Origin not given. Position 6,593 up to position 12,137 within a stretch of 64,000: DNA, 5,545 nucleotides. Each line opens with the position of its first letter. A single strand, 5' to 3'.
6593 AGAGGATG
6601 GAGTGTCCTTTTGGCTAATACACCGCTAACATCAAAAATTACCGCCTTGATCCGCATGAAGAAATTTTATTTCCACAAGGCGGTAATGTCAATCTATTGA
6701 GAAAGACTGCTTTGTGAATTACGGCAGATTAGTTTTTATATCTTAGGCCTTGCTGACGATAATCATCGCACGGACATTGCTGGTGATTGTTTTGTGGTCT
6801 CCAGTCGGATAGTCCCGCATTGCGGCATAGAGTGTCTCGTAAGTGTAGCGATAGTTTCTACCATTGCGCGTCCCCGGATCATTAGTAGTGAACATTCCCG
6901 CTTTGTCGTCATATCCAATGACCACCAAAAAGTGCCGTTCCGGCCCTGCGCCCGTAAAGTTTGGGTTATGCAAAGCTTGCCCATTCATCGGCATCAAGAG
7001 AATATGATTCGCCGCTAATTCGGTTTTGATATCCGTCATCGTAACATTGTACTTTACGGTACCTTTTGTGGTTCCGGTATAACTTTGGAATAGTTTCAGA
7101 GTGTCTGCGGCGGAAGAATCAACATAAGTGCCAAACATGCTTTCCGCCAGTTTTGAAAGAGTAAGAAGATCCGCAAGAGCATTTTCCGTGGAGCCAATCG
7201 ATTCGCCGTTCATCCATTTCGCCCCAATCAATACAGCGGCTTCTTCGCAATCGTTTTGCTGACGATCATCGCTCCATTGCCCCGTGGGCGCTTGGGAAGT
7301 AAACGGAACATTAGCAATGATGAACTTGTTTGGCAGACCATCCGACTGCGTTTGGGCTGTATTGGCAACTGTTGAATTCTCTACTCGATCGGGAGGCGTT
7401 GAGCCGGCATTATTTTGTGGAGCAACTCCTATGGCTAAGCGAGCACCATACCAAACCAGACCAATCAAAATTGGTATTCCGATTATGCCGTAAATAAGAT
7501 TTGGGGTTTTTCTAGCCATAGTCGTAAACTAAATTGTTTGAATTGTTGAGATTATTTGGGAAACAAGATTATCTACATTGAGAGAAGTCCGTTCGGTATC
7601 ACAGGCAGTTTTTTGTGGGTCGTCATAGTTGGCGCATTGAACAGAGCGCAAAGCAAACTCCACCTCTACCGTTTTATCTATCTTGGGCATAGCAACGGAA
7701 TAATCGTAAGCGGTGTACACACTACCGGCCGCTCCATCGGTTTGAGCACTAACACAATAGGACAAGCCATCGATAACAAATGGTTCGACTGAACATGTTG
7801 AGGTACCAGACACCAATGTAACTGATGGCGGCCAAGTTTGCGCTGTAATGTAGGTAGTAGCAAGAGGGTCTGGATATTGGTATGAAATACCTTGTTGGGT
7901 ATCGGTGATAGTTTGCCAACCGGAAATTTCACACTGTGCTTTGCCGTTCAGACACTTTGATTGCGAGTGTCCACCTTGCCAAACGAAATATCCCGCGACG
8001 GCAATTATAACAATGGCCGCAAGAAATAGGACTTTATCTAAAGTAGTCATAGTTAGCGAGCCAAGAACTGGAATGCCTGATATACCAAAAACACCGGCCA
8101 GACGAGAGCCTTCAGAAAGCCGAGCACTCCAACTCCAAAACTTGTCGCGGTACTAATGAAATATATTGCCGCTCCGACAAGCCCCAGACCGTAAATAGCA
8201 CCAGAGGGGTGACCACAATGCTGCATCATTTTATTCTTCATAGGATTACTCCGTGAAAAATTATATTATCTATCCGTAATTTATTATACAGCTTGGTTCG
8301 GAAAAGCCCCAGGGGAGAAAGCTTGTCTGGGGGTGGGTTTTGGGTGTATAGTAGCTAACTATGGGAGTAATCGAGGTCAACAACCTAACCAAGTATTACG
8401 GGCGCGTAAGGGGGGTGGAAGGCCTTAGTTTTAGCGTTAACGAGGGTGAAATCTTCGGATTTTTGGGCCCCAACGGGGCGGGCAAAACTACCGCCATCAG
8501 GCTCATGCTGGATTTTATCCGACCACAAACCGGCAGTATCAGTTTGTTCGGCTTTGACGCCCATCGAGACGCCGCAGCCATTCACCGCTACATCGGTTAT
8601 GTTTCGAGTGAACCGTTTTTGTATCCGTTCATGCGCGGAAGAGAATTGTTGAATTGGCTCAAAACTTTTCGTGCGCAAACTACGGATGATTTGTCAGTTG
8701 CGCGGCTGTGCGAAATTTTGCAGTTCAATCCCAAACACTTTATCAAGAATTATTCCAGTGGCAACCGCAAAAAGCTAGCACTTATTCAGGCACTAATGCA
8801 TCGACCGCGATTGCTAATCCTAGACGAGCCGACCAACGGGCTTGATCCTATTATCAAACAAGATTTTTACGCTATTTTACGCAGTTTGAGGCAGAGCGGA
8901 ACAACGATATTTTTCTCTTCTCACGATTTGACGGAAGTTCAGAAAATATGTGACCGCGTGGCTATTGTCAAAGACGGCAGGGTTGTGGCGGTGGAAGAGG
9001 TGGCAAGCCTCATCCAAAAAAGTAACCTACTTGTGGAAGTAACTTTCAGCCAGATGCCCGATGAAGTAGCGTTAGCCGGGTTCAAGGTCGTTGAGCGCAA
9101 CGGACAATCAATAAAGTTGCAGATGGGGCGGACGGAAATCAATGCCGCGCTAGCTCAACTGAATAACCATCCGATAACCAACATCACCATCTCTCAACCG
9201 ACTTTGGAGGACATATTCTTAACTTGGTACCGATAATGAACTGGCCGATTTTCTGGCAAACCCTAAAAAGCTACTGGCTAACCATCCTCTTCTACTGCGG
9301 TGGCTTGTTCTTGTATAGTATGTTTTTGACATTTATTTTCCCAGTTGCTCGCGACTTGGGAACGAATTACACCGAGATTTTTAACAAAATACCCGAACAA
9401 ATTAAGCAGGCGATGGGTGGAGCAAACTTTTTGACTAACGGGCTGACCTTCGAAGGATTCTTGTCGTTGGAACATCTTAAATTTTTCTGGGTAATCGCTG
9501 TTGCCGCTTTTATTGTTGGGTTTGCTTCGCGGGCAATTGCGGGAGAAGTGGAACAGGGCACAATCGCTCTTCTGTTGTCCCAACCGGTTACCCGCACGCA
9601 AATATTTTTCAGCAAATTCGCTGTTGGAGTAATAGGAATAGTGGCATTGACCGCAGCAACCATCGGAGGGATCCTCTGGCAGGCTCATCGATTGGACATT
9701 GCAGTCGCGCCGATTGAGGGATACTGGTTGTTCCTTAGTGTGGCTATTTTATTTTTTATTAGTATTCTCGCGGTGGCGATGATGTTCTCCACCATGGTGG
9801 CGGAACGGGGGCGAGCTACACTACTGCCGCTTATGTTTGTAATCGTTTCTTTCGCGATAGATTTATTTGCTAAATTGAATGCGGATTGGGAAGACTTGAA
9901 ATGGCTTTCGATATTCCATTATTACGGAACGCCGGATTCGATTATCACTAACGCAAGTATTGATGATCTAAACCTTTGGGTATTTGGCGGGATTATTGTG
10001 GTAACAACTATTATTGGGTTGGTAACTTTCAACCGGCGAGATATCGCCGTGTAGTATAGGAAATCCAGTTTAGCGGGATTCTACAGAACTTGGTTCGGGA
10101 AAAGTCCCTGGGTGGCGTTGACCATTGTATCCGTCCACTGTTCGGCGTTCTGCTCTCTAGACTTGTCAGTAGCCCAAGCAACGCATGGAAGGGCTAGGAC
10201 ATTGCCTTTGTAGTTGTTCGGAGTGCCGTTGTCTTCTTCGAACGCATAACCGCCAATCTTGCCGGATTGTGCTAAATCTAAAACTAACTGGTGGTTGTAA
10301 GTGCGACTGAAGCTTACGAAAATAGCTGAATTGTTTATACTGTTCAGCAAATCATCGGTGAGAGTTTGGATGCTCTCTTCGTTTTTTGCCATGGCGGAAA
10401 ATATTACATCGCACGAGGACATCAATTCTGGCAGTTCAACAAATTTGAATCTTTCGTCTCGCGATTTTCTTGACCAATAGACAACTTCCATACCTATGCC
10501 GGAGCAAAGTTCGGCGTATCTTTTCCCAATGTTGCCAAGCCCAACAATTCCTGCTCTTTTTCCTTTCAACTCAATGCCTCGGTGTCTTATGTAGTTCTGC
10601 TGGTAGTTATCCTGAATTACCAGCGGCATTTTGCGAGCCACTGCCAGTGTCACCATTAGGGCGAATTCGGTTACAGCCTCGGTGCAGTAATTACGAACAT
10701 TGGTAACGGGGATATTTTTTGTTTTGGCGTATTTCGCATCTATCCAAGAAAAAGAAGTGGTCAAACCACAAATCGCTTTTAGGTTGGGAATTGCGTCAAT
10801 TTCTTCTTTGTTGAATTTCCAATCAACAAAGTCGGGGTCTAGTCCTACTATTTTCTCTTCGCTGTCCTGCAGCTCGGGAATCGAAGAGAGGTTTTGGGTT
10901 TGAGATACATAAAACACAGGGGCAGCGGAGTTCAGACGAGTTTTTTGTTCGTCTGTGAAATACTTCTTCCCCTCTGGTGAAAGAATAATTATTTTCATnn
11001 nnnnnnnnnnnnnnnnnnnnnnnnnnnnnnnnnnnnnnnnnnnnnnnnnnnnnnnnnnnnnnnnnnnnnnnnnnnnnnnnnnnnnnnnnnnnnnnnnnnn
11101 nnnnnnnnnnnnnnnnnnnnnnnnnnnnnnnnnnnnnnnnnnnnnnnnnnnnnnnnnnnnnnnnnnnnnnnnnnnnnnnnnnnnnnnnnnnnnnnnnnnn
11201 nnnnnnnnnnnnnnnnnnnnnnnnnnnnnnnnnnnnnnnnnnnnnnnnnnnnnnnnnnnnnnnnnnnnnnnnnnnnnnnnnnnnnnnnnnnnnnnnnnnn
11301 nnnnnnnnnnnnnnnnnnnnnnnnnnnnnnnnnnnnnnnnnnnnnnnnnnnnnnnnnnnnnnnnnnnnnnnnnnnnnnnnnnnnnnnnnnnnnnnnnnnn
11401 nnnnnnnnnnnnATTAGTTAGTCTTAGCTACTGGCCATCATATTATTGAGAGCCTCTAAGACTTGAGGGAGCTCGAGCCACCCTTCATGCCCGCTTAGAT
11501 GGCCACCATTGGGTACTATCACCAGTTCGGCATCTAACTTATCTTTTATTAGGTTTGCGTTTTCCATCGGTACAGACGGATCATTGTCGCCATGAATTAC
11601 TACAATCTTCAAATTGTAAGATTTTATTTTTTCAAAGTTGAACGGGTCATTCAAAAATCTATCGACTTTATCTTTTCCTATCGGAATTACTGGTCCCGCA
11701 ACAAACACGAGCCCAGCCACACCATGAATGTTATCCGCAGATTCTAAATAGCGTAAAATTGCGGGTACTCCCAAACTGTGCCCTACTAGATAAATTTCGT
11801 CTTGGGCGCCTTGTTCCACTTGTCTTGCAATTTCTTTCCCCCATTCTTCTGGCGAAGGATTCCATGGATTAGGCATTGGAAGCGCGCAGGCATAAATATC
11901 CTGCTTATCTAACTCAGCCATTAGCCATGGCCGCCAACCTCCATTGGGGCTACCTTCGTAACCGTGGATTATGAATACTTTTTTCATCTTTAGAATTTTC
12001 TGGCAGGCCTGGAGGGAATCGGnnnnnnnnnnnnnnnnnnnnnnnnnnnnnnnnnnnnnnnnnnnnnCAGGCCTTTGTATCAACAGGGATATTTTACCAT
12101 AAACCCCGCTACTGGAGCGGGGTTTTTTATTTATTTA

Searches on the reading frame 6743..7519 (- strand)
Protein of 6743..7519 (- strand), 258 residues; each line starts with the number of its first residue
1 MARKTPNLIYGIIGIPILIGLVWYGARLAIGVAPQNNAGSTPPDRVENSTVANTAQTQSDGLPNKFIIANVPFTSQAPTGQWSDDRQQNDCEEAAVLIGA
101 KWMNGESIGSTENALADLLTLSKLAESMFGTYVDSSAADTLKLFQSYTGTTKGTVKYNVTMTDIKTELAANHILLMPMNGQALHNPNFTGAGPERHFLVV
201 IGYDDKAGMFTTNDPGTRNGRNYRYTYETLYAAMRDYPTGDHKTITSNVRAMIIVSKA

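Call 64: search_protein_families(library=pfam, proteins=[window:6743-7519:-], max_evalue=0.00001)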
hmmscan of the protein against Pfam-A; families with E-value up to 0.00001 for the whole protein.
window:6743-7519:- (258 aa): 1 family
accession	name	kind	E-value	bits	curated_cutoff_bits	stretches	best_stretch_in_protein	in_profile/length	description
PF13529.12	Peptidase_C39_2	-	3.3e-07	31.4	24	1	70-215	2-142/143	Peptidase_C39 like family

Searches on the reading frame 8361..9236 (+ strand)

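Call 64: search_protein_families(library=pfam, proteins=[window:8361-9236:+], max_evalue=0.00001)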
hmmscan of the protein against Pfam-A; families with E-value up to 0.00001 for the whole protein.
window:8361-9236:+ (291 aa): 3 families
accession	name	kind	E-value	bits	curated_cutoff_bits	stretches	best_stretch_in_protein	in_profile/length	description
PF00005.33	ABC_tran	-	2.8e-27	96.4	25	1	20-159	2-137/137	ABC transporter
PF13304.12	AAA_21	-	1.2e-13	52.2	27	1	130-191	237-301/304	AAA domain, putative AbiEii toxin, Type IV TA system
PF13732.12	DrrA1-3_C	-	7e-06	27.1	27.4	0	212-287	4-78/81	ATP-binding protein DrrA1-3-like, C-terminal domain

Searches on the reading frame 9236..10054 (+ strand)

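Call 64: search_protein_families(library=pfam, proteins=[window:9236-10054:+], max_evalue=0.00001)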
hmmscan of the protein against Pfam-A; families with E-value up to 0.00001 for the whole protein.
window:9236-10054:+ (272 aa): 2 families
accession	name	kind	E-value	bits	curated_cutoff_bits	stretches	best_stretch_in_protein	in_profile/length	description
PF12679.13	ABC2_membrane_2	-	6.2e-20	72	27.2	1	23-270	27-283/283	ABC-2 family transporter protein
PF12730.13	ABC2_membrane_4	-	4.2e-06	27.3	27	1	68-201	39-171/179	ABC-2 family transporter protein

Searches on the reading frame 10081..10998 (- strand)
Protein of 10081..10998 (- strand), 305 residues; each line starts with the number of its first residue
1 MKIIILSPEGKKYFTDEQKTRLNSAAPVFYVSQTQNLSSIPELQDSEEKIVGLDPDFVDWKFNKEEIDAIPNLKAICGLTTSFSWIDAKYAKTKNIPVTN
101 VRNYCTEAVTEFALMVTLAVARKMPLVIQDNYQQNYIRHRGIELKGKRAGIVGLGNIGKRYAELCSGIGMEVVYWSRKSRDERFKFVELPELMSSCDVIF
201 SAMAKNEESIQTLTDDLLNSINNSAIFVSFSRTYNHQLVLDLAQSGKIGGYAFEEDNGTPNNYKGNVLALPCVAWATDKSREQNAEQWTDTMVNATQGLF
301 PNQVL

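Call 64: search_protein_families(library=pfam, proteins=[window:10081-10998:-], max_evalue=0.00001)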
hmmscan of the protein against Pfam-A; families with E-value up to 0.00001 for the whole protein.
window:10081-10998:- (305 aa): 2 families
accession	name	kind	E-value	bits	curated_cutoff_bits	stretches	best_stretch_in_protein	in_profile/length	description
PF02826.25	2-Hacid_dh_C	-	5.7e-24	84.9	25.1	1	115-253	2-151/178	D-isomer specific 2-hydroxyacid dehydrogenase, NAD binding domain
PF00389.36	2-Hacid_dh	-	2.4e-11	43.9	24.6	1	61-299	50-127/134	D-isomer specific 2-hydroxyacid dehydrogenase, catalytic domain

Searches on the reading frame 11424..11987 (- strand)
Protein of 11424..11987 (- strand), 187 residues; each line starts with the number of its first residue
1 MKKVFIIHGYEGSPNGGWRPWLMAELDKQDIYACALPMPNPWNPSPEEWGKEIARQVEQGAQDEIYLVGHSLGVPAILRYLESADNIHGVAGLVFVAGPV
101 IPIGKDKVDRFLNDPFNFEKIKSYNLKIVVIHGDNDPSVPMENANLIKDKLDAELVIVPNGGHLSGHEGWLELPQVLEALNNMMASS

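Call 65: search_protein_families(library=pfam, proteins=[window:11424-11987:-], max_evalue=0.00001)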
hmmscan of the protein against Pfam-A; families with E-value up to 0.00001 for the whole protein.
window:11424-11987:- (187 aa): 3 families
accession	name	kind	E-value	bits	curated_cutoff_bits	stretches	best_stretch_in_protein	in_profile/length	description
PF06821.19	Ser_hydrolase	-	3.9e-26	92.4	22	1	5-181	2-171/172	Serine hydrolase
PF00561.26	Abhydrolase_1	-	1.2e-09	38.7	25.8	0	50-123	56-129/245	alpha/beta hydrolase fold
PF12697.13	Abhydrolase_6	-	8.9e-08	33.5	26.3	0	5-105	2-100/217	Alpha/beta hydrolase family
